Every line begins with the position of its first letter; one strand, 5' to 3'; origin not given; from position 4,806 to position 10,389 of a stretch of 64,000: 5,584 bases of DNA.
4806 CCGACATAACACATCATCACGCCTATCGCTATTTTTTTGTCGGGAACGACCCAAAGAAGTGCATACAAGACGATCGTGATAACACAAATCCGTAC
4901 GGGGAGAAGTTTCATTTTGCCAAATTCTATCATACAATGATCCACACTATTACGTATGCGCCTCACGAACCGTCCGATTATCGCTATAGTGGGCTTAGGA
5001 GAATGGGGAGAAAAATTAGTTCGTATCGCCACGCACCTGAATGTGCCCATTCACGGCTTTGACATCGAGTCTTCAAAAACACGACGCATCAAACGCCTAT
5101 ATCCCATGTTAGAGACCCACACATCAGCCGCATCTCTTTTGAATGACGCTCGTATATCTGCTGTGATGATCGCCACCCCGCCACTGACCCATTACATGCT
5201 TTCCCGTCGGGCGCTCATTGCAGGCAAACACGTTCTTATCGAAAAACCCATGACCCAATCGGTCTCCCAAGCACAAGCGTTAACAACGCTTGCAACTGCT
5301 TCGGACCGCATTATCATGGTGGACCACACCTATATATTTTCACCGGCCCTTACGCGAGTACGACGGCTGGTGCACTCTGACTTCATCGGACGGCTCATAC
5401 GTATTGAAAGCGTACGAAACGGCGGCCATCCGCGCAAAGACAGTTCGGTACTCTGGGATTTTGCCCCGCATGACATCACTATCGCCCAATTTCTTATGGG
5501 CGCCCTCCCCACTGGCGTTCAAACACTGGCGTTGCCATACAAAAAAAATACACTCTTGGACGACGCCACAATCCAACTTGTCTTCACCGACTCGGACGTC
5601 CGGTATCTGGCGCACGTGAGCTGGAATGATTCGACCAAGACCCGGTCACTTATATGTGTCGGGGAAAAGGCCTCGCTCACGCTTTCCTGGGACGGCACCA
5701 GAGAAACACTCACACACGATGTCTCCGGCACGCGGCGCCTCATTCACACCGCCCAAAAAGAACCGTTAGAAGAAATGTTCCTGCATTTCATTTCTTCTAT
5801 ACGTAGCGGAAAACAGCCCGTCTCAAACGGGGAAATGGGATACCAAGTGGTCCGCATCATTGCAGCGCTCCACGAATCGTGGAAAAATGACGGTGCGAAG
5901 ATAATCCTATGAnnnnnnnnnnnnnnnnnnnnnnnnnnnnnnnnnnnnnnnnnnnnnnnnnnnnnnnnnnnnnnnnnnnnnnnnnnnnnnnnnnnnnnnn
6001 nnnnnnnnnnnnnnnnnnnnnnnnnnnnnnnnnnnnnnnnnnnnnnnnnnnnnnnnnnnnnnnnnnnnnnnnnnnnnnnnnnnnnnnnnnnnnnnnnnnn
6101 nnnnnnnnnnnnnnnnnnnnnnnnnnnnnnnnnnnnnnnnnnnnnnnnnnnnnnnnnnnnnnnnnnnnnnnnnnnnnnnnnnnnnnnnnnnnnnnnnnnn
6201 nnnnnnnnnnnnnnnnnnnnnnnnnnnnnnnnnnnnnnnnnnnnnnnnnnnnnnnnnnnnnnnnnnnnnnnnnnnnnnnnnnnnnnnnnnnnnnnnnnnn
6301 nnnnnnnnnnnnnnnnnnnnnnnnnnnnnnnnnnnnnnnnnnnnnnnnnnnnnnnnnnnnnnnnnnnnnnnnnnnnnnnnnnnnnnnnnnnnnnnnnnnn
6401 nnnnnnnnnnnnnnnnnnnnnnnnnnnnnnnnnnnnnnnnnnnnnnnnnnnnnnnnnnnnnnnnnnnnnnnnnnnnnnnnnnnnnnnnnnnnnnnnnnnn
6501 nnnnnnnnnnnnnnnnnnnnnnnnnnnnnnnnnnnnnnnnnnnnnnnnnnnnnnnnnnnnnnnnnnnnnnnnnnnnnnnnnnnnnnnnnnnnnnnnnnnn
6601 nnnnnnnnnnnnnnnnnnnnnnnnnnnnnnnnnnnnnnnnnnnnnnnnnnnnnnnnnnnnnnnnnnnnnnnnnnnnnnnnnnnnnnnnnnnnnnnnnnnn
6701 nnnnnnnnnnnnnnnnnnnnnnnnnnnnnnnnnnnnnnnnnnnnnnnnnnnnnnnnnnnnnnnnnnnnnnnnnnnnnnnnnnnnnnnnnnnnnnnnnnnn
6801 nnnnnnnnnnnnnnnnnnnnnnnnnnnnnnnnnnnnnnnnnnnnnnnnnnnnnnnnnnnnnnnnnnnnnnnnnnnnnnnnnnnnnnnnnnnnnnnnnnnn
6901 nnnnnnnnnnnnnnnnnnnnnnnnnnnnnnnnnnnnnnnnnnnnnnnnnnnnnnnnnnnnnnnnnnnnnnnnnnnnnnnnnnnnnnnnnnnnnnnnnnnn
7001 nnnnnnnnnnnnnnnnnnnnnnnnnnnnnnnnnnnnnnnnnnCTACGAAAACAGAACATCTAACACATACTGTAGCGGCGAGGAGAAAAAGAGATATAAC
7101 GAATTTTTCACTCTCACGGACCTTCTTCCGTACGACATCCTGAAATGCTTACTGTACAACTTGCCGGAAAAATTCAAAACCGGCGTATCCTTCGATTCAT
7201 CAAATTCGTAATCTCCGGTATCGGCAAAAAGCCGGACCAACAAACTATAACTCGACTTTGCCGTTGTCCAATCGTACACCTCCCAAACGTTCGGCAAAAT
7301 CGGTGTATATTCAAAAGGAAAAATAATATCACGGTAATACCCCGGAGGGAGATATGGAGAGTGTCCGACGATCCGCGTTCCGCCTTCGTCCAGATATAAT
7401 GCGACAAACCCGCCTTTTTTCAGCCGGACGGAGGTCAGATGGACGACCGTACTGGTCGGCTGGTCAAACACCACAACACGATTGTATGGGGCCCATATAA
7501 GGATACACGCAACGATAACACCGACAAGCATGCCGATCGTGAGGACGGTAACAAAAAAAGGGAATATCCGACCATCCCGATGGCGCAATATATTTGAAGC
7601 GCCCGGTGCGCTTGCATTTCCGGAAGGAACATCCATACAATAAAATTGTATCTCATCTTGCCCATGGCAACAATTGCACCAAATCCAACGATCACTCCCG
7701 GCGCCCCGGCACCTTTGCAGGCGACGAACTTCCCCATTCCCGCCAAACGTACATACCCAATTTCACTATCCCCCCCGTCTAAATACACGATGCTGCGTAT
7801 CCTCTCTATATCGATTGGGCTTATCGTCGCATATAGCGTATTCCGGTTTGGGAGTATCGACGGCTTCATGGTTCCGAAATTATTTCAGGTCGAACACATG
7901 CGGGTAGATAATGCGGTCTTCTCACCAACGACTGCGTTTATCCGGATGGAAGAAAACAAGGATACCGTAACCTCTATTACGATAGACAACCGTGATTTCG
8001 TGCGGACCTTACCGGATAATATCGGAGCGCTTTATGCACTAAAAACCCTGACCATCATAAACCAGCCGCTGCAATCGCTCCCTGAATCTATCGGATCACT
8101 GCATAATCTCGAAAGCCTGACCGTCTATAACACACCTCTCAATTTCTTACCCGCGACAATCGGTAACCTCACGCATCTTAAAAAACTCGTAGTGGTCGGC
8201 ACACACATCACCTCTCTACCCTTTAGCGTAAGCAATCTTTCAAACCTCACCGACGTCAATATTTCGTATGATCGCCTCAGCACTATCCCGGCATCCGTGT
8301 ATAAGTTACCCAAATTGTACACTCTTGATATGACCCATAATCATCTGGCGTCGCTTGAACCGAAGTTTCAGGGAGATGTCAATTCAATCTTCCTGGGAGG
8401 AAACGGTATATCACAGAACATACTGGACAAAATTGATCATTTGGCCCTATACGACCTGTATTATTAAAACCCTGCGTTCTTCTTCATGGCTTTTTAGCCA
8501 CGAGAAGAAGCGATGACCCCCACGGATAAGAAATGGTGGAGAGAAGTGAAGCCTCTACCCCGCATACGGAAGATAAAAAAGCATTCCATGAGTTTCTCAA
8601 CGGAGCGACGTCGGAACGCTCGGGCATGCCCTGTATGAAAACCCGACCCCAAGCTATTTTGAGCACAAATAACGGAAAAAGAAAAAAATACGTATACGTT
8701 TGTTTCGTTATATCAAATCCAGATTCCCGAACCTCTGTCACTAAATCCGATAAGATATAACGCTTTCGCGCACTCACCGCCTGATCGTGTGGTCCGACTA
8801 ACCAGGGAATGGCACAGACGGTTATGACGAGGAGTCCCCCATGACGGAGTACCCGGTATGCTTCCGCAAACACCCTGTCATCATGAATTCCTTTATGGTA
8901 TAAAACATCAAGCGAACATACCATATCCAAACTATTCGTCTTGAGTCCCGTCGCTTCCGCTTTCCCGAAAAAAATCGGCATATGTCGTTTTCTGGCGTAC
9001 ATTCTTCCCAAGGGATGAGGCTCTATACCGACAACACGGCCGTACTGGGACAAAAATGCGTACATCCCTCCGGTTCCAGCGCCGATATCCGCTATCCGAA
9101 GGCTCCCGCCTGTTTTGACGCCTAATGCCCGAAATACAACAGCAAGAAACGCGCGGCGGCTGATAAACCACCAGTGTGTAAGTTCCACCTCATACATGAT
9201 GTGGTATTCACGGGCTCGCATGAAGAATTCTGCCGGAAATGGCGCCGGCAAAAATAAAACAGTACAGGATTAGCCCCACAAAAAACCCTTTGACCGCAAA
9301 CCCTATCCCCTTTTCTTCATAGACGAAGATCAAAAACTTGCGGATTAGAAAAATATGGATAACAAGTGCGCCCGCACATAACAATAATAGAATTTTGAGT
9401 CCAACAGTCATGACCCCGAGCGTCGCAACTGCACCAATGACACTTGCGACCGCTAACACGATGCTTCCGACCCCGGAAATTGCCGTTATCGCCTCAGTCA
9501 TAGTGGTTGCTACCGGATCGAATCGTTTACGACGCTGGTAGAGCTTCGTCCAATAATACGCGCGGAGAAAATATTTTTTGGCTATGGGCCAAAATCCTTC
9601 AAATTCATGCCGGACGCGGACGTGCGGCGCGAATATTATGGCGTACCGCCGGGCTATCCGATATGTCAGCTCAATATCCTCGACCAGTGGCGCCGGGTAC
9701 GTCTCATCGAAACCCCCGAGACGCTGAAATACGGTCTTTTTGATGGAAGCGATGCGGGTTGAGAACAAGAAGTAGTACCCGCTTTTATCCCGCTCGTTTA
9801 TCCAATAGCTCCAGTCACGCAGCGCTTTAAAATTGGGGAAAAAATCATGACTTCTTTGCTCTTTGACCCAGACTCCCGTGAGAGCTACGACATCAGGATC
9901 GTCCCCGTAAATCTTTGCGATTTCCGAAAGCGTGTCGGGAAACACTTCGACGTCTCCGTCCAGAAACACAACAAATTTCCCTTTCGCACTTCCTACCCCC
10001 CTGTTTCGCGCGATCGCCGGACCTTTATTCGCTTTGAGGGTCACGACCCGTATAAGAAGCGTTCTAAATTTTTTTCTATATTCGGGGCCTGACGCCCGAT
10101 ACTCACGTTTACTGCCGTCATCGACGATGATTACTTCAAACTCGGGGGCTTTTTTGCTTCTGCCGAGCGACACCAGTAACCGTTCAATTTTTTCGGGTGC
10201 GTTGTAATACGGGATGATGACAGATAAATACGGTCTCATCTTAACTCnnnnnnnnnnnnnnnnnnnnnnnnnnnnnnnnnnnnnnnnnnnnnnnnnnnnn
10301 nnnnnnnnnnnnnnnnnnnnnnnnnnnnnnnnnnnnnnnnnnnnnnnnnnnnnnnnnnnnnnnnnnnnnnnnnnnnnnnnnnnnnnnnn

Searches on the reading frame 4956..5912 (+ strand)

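Call 8: search_protein_families(library=pfam, proteins=[window:4956-5912:+], max_evalue=0.01)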
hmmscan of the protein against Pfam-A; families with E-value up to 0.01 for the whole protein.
window:4956-5912:+ (318 aa): 5 families
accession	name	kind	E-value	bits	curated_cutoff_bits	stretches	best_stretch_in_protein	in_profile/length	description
PF01408.29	GFO_IDH_MocA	-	9.2e-18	65.5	24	1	9-124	3-120/120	Oxidoreductase family, NAD-binding Rossmann fold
PF22725.1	GFO_IDH_MocA_C3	-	3.8e-09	37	27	1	134-241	3-123/124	GFO/IDH/MocA C-terminal domain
PF02894.22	GFO_IDH_MocA_C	-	1e-08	35.7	22.9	1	158-312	35-213/218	Oxidoreductase family, C-terminal alpha/beta domain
PF02826.25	2-Hacid_dh_C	-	0.00035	20.4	25.1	1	9-88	39-115/178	D-isomer specific 2-hydroxyacid dehydrogenase, NAD binding domain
PF03446.21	NAD_binding_2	-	0.0025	18.3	21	1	9-84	2-75/161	NAD binding domain of 6-phosphogluconate dehydrogenase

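Call 44: search_protein_families(library=ncbifam, proteins=[window:4956-5912:+], max_evalue=0.001)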
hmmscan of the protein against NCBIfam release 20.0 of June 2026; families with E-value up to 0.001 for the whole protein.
window:4956-5912:+ (318 aa): 9 families
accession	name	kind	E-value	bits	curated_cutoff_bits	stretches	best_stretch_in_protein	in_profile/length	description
NF040723.1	UDP-GlcNAcDh_Arch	equivalog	1.3e-37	129.9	450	1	9-304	3-296/302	UDP-N-acetylglucosamine 3-dehydrogenase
NF008607.0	PRK11579.1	subfamily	1.7e-20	73.4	330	1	37-153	35-151/346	oxidoreductase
TIGR04380.1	myo_inos_iolG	equivalog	2.5e-20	72.6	355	1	9-311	4-325/330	inositol 2-dehydrogenase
NF041392.1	XylDh_Gfo6_Halo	equivalog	4.2e-20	71.8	350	2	66-151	82-167/350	D-xylose 1-dehydrogenase Gfo6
NF052479.1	LevoglcsnDh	equivalog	4.7e-14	51.9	650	1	37-151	44-158/386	levoglucosan dehydrogenase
NF058561.1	BT_2158_fam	equivalog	2.6e-12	46.1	750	1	9-153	38-183/487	glycoside 3-dehydrogenase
NF007574.0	PRK10206.1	equivalog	1.6e-11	43.9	352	1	49-153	48-152/345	oxidoreductase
NF052679.1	InsChiInosDhIolG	equivalog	7.5e-06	25.2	540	1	55-215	55-221/343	bifunctional inositol 2-dehydrogenase/D-chiro-inositol 1-dehydrogenase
NF058563.1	BT_2159_fam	equivalog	7.9e-06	25.1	650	1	9-151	3-149/350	disaccharide 3-dehydrogenase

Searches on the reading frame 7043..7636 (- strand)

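Call 8: search_protein_families(library=pfam, proteins=[window:7043-7636:-], max_evalue=0.01)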
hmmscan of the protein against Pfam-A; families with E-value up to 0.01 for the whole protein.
window:7043-7636:- (197 aa): 1 family
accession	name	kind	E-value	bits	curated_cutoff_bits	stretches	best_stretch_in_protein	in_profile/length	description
PF23951.1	DUF7282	-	9.5e-09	35.9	27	1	56-163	5-107/112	Domain of unknown function (DUF7282)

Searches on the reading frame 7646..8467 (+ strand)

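Call 8: search_protein_families(library=pfam, proteins=[window:7646-8467:+], max_evalue=0.01)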
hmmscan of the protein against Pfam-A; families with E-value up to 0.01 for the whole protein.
window:7646-8467:+ (273 aa): 6 families
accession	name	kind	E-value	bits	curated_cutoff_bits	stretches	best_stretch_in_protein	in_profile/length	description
PF23598.1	LRR_14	-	2.3e-18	66.5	40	2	120-182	60-120/353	Leucine-rich repeat region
PF13855.12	LRR_8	-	5.1e-10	39.4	27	1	177-234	2-61/61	Leucine rich repeat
PF12799.13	LRR_4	-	8.4e-10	39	27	1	176-215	1-40/44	Leucine Rich repeats (2 copies)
PF23286.1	LRR_13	-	3.5e-05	24.1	30.1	1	165-245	16-95/210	Disease resistance protein RPS4B-like, leucine-rich repeats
PF00560.39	LRR_1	-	0.00036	20.5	20.6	0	223-239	1-17/23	Leucine Rich Repeat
PF25019.1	LRR_R13L1-DRL21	-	0.00048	20.5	27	0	131-183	70-124/127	R13L1/DRL21 LRRs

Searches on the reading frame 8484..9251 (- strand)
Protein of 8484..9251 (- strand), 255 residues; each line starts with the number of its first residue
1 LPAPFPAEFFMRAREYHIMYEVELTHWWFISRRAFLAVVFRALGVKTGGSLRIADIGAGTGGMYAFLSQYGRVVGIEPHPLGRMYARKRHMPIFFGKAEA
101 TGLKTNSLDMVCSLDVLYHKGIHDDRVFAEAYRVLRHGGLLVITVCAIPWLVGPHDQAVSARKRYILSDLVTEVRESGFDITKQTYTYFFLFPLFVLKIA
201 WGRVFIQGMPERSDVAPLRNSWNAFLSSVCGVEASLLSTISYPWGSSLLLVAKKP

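Call 4: search_protein_families(library=pfam, proteins=[window:8484-9251:-], max_evalue=0.01)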
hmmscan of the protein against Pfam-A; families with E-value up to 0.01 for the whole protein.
window:8484-9251:- (255 aa): 6 families
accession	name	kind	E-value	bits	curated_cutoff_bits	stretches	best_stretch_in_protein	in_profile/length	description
PF08241.18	Methyltransf_11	-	5.6e-13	49.8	21.2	1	55-143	2-95/95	Methyltransferase domain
PF13649.12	Methyltransf_25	-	5.4e-10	40.3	27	1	53-139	1-97/97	Methyltransferase domain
PF08242.18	Methyltransf_12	-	8.7e-05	23.6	30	1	55-141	2-98/98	Methyltransferase domain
PF13847.12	Methyltransf_31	-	0.00028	21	27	1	51-163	5-126/145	Methyltransferase domain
PF13489.12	Methyltransf_23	-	0.0039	17.4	27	1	50-150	23-123/164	Methyltransferase domain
PF20922.3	Anamorsin_N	-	0.004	17.3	27.1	1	104-145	48-89/163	Anamorsin, N-terminal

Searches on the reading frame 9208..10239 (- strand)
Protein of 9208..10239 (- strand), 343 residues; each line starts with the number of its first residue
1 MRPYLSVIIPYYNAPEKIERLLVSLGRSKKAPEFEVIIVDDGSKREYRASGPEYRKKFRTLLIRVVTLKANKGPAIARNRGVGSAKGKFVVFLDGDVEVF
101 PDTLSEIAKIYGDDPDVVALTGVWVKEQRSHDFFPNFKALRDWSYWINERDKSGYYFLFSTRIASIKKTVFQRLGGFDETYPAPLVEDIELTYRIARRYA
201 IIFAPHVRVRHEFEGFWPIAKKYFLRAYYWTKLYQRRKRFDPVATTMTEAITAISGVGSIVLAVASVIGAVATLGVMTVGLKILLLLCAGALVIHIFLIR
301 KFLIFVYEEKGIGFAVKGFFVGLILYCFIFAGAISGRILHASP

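Call 4: search_protein_families(library=pfam, proteins=[window:9208-10239:-], max_evalue=0.01)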
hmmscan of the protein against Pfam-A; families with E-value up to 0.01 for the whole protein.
window:9208-10239:- (343 aa): 3 families
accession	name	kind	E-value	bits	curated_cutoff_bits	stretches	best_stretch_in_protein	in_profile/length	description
PF00535.33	Glycos_transf_2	-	1.6e-27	96.9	23.3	1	6-136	1-128/168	Glycosyl transferase family 2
PF10111.15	Glyco_tranf_2_2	-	9.1e-17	61.9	27.3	1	6-208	1-212/276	Glycosyltransferase like family 2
PF13641.12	Glyco_tranf_2_3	-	2.4e-13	51.1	27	1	4-217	2-217/230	Glycosyltransferase like family 2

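Call 43: search_solved_structures(query=window:9208-10239:-, max_evalue=0.001)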
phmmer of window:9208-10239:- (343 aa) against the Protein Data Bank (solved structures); distinct sequences matched with E-value up to 0.001: 29.
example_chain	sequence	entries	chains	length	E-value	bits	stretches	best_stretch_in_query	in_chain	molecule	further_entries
2z87_A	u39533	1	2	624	5e-12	48.8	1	5-122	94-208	Chondroitin synthase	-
2z86_A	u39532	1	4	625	5.1e-12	48.8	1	5-122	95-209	Chondroitin synthase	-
5tze_C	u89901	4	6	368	1.8e-10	43.7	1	5-113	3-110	Glycosyl transferase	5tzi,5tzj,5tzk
5tz8_A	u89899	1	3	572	3.5e-10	42.8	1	5-113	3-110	Glycosyl transferase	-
5hea_A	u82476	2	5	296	5.9e-10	42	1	5-105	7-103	Putative glycosyltransferase (GalT1)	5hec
6h1j_A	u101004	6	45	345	6.3e-09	38.6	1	5-115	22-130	Probable ss-1,3-N-acetylglucosaminyltransferase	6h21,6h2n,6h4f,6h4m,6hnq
6p61_A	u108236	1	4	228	7.8e-08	35.1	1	3-122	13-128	Glycosyltransferase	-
9jma_A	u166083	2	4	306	7.8e-08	35.1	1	5-108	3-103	GalNAc(5)-diNAcBac-PP-undecaprenol beta-1,3-glucosyltransferase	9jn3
8bz8_A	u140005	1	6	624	1.4e-07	34.2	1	5-122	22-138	Glycosyltransferase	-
8bz4_A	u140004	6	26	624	1.4e-07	34.2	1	5-122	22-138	Glycosyltransferase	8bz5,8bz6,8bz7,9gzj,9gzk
5eke_A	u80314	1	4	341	3.5e-07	32.9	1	5-121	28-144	Uncharacterized glycosyltransferase sll0501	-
5ekp_C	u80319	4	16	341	3.5e-07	32.9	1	5-121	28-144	Uncharacterized glycosyltransferase sll0501 | Glycosyltransferase sll0501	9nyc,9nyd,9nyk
9nye_A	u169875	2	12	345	3.6e-07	32.9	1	5-121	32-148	Glycosyltransferase sll0501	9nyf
5mlz_A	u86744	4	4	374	4.7e-07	32.5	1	5-126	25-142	Dolichol monophosphate mannose synthase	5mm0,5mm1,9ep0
3l7m_A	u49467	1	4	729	1.1e-06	31.3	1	5-101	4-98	Teichoic acid biosynthesis protein F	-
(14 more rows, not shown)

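Call 44: search_protein_families(library=ncbifam, proteins=[window:9208-10239:-], max_evalue=0.001)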
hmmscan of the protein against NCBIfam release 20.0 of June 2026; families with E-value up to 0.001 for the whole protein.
window:9208-10239:- (343 aa): 21 families
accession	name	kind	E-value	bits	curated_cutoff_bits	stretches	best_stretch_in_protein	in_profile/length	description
NF041875.1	EPS_EpsD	equivalog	1.4e-31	110.1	370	1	5-212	1-207/325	exopolysaccharide biosynthesis glycosyltransferase EpsD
TIGR03965.1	mycofact_glyco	equivalog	4.2e-25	88.5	280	1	5-280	76-346/467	mycofactocin biosynthesis glycosyltransferase MftF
NF007482.0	PRK10073.1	equivalog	7.1e-19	68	423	1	3-131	6-133/334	glycosyltransferase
NF050819.1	PolSacchBiosHfsG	equivalog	5.8e-17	61.8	500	1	2-223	11-229/302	polysaccharide biosynthesis protein HfsG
TIGR03937.1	PgaC_IcaA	equivalog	1.5e-16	60.4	422.3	1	3-208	45-247/407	poly-beta-1,6-N-acetyl-D-glucosamine synthase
TIGR04283.1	glyco_like_mftF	equivalog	1.2e-15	57.7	182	1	5-205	1-179/221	TIGR04283 family arsenosugar biosynthesis glycosyltransferase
NF047683.1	TeichurnBiosyTuaG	equivalog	1.6e-15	57.5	400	1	2-106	5-106/252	teichuronic acid biosynthesis protein TuaG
NF038302.1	EPS_HpsE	equivalog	7.8e-13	48.1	300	1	5-140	3-139/307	hormogonium polysaccharide biosynthesis glycosyltransferase HpsE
NF038299.1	EPS_HpsN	equivalog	1.8e-11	43.6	425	1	3-129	1-124/317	hormogonium polysaccharide biosynthesis glycosyltransferase HpsN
TIGR03111.1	glyc2_xrt_Gpos1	hypoth_equivalog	7.8e-11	41.4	363.95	1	3-128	49-173/439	TIGR03111 family XrtG-associated glycosyltransferase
NF050050.1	ProtGlycPglI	equivalog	5.1e-10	39.2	500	1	3-108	2-105/306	GalNAc(5)-diNAcBac-PP-undecaprenol beta-1,3-glucosyltransferase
NF041394.1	GtaseAglG_Halo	equivalog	3e-09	36.6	440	1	33-213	32-217/304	glucosyl-dolichyl phosphate glucuronosyltransferase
TIGR04242.1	nodulat_NodC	equivalog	5.4e-09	35.5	550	1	3-148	48-189/395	chitooligosaccharide synthase NodC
NF007986.1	PRK10714.1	equivalog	1.8e-07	30.5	529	1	5-119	8-123/316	undecaprenyl-phosphate 4-deoxy-4-formamido-L-arabinose transferase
NF047588.1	GlcsyltransPgfSStrep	equivalog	6e-07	29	500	1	5-134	3-133/308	glycosyltransferase PgfS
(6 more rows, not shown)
